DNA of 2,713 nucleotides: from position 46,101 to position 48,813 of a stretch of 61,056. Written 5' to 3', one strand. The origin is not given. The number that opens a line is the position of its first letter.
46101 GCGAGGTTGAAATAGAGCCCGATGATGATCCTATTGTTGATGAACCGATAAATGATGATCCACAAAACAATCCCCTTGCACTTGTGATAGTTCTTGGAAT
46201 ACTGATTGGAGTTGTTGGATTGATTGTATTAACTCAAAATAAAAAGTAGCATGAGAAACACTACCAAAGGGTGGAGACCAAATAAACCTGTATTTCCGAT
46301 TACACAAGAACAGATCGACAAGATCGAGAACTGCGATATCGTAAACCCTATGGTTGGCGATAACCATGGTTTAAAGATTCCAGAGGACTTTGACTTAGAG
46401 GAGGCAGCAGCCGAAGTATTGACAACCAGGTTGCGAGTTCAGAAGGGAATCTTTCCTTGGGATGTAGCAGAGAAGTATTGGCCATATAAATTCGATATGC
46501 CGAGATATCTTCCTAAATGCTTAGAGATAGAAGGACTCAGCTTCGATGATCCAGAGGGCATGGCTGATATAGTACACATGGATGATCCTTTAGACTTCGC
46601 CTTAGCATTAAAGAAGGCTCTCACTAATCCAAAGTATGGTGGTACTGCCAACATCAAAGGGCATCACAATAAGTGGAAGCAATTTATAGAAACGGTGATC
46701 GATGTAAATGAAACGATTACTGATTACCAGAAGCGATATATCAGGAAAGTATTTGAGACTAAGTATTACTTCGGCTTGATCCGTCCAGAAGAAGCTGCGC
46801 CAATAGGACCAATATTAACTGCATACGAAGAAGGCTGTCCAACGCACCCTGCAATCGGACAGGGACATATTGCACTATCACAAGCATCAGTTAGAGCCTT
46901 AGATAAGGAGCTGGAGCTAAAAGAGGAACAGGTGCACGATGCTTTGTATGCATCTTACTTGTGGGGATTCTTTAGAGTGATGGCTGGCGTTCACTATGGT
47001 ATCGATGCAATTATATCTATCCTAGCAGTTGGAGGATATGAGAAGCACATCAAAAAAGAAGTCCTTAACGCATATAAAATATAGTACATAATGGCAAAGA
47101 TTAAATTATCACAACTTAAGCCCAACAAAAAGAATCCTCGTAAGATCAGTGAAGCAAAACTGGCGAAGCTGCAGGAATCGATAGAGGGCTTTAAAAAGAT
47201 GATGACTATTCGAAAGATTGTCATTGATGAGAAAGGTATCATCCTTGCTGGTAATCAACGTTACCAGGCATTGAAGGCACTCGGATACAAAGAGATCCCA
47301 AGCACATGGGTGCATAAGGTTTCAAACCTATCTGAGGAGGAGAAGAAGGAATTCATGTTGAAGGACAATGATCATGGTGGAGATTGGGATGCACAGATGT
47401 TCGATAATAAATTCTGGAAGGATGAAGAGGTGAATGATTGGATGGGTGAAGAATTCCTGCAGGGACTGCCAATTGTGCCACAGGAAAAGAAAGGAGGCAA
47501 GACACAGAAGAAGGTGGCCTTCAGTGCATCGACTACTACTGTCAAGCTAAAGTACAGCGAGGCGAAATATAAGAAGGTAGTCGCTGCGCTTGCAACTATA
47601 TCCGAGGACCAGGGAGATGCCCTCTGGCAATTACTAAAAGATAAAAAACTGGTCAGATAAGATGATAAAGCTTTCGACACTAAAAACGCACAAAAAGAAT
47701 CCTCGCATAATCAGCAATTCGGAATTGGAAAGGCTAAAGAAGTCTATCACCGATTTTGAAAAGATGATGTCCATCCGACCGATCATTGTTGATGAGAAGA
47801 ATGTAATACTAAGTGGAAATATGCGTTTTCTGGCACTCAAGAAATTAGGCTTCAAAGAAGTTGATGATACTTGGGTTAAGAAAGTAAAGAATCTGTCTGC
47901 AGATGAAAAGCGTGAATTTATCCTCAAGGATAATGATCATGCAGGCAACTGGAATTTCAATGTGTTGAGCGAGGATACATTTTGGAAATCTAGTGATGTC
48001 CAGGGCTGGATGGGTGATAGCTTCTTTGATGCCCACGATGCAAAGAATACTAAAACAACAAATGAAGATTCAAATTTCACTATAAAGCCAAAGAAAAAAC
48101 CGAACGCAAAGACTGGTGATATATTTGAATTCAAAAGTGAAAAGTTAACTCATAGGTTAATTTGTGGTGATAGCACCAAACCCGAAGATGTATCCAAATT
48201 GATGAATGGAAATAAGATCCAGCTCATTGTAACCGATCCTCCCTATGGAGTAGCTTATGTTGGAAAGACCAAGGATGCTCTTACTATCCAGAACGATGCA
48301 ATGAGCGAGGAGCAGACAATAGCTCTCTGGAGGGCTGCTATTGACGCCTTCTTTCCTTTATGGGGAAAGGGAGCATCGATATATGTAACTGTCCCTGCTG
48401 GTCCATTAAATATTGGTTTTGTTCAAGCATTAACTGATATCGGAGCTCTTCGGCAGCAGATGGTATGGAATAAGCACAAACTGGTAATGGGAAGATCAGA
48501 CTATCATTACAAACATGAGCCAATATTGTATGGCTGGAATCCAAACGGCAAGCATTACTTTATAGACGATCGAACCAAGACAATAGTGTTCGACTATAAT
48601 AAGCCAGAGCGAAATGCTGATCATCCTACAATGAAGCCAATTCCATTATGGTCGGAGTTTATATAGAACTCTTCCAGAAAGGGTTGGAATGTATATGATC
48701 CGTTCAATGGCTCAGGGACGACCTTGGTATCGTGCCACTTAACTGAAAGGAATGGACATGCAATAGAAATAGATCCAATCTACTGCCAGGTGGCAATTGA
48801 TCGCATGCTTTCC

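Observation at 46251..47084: Vanadium-haloperoxidase-like PAP2 enzyme in a phage genome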

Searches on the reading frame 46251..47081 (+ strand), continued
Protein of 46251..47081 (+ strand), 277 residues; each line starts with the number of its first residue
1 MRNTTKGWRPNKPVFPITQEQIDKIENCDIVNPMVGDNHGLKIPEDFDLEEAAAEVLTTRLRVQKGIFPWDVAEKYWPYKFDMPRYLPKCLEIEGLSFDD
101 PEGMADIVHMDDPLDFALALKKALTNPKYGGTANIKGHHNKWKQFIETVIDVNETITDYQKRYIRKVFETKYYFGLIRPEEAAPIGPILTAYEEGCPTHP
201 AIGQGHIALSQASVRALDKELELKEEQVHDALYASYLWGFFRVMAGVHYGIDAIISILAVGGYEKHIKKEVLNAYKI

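Call 79: search_protein_families(library=pfam, proteins=[L026:243-1334:+, L027:917-1876:+, L028:7336-8778:+, L028:6925-7317:+, L030:5137-5784:+, L034:5435-5983:+, L034:3303-5372:+, L038:3532-4260:+, L058:3027-4223:-, L038:5775-6734:+], max_evalue=0.01)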
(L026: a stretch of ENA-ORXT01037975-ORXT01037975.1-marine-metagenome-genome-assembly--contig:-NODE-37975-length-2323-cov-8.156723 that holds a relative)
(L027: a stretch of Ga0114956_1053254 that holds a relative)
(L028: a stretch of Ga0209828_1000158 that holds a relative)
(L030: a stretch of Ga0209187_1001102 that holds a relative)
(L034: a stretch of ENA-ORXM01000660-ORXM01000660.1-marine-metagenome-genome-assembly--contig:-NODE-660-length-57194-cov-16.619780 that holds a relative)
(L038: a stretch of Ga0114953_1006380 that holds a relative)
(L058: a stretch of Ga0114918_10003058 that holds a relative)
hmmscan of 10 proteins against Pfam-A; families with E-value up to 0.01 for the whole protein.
L026:243-1334:+ (364 aa): 1 family
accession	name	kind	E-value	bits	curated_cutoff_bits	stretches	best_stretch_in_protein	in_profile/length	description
PF01400.30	Astacin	-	1.1e-05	25.6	22.5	1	47-201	2-143/189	Astacin (Peptidase family M12A)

L027:917-1876:+ (320 aa): 1 family
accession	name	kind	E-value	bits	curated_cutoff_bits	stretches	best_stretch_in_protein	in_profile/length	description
PF00082.27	Peptidase_S8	-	1.2e-32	113.8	21.8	1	37-278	1-288/288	Subtilase family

L028:7336-8778:+ (481 aa): 4 families
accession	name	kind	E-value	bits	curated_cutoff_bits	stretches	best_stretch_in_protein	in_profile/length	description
PF25819.1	Nal1_C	-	0.00087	19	26.1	0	215-238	148-171/268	Nal1 C-terminal domain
PF25608.1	NAL1_N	-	0.0034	17.6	27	1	33-77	26-70/80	NARROW LEAF 1 N-terminal domain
PF13365.12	Trypsin_2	-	0.0046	18.1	27.6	0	132-304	8-144/144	Trypsin-like peptidase domain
PF10459.15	Peptidase_S46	-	0.0059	15.8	22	1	287-323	632-668/698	Peptidase S46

L028:6925-7317:+ (131 aa): 0 families

L030:5137-5784:+ (216 aa): 1 family
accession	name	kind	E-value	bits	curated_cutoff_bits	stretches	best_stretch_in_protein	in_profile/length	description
PF01391.23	Collagen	-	1.2e-06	28.7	27.2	1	31-68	7-44/60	Collagen triple helix repeat (20 copies)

L034:5435-5983:+ (183 aa): 0 families

L034:3303-5372:+ (690 aa): 0 families

L038:3532-4260:+ (243 aa): 0 families

L058:3027-4223:- (399 aa): 4 families
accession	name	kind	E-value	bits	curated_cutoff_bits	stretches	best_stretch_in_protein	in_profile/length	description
PF00535.33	Glycos_transf_2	-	8.3e-10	39.3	23.3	1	10-96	4-91/168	Glycosyl transferase family 2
PF13704.12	Glyco_tranf_2_4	-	9.7e-05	23.2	27.5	1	13-100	1-88/98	Glycosyl transferase family 2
PF14526.11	Cass2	-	0.0028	18.3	27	1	45-140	25-119/150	Integron-associated effector binding protein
PF10111.15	Glyco_tranf_2_2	-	0.0028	17.6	27.3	1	17-104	14-101/276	Glycosyltransferase like family 2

L038:5775-6734:+ (320 aa): 0 families

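Call 81: find_related_loci(query=A3, collection=viral_contigs, flank=6000)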
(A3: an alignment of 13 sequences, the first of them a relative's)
Query A3 (270 aa) in viral_contigs; peptide patterns used: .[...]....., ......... (x = any residue, [..] = any of these).
20 stretches matched a pattern; 9 encode a relative of the query (tblastn E <= 1e-3); 9 distinct loci.
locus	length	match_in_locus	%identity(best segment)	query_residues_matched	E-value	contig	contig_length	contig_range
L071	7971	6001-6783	46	5-259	2e-69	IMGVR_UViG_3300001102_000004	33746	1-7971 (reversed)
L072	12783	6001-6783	40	2-259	2e-56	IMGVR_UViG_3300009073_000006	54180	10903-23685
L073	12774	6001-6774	37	5-260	1e-52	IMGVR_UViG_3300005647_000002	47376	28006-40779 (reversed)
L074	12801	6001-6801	35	1-257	1e-32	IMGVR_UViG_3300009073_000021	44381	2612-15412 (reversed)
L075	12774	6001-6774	34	4-264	6e-26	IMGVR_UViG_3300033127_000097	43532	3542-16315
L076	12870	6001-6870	26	5-257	1e-21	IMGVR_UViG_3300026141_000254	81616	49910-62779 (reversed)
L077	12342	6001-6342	37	173-270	2e-10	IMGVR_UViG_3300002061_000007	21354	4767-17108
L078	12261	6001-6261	32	178-257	2e-8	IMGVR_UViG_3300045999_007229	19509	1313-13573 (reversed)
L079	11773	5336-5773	24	105-223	1e-7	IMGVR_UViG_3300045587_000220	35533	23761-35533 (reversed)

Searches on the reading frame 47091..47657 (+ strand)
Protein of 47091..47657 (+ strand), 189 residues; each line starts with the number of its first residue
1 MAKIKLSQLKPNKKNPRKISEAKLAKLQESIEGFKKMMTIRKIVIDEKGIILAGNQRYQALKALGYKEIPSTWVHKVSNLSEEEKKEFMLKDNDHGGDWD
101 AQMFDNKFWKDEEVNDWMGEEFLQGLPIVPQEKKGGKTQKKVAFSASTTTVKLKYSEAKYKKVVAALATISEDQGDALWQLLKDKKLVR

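Call 3: search_protein_families(library=pfam, proteins=[window:47091-47657:+], max_evalue=1)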
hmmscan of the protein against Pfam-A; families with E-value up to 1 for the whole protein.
window:47091-47657:+ (189 aa): 4 families
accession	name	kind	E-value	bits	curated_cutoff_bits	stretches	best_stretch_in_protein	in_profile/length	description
PF02195.25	ParB_N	-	8.2e-08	32.6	26.3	1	2-78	4-81/95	ParB N-terminal domain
PF08283.16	Gemini_AL1_M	-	0.019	15.5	24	1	53-127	15-85/107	Geminivirus rep protein central domain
PF05010.19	TACC_C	-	0.044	13.9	29.9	1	23-64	97-139/201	Transforming acidic coiled-coil-containing protein (TACC), C-terminal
PF07499.19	RuvA_C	-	0.095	13.6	24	0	59-68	8-17/47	RuvA, C-terminal domain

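Call 67: search_protein_families(library=padloc, proteins=[window:47091-47657:+], max_evalue=0.01)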
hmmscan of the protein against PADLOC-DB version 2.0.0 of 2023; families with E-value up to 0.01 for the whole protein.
window:47091-47657:+ (189 aa): 1 family
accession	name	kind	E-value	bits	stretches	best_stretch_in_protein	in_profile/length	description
PDLC03229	MTase_II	-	2.8e-09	34.2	1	3-103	12-112/436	Type II methyltransferase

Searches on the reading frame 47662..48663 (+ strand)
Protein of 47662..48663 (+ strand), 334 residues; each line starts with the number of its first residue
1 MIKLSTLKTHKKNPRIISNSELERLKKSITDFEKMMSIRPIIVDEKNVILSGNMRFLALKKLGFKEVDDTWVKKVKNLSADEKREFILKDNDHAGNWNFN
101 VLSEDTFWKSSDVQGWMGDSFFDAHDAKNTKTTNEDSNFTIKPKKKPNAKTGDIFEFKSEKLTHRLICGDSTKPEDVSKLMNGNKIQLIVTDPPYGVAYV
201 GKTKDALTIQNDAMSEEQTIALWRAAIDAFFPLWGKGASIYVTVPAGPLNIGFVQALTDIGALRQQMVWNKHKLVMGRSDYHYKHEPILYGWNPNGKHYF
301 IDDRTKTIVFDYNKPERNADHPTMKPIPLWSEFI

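Call 3: search_protein_families(library=pfam, proteins=[window:47662-48663:+], max_evalue=1)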
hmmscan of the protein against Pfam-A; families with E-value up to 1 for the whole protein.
window:47662-48663:+ (334 aa): 4 families
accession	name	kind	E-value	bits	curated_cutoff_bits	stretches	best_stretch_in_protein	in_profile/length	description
PF01555.25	N6_N4_Mtase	-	1.3e-05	25.7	26.7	1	186-318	1-131/221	DNA methylase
PF02195.25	ParB_N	-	0.0029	18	26.3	1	2-77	6-82/95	ParB N-terminal domain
PF23013.2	IML1_N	-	0.13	13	27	1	132-166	13-48/89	IML1 N-terminal double psi beta barrel domain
PF01170.24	UPF0020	-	0.23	11.6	22.3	1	176-199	111-135/197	RMKL-like, methyltransferase domain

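Call 67: search_protein_families(library=padloc, proteins=[window:47662-48663:+], max_evalue=0.01)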
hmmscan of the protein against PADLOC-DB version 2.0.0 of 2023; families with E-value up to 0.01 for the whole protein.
window:47662-48663:+ (334 aa): 7 families
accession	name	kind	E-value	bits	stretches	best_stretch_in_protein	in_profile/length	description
PDLC03229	MTase_II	-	2.4e-53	179.5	1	7-330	18-348/436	Type II methyltransferase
PDLC03371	MTase_II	-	2.3e-08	31.9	1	178-318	22-172/260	Type II methyltransferase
PDLC03299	MTase_II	-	2e-07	28.8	1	160-302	11-145/296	Type II methyltransferase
PDLC03308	MTase_II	-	0.00016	18.8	1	164-334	170-346/419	Type II methyltransferase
PDLC03320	MTase_II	-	0.00051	17.3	1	181-311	47-170/289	Type II methyltransferase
PDLC03350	MTase_II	-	0.0027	15.2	1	124-198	22-88/312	Type II methyltransferase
PDLC03353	MTase_II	-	0.0033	15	1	179-310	21-146/260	Type II methyltransferase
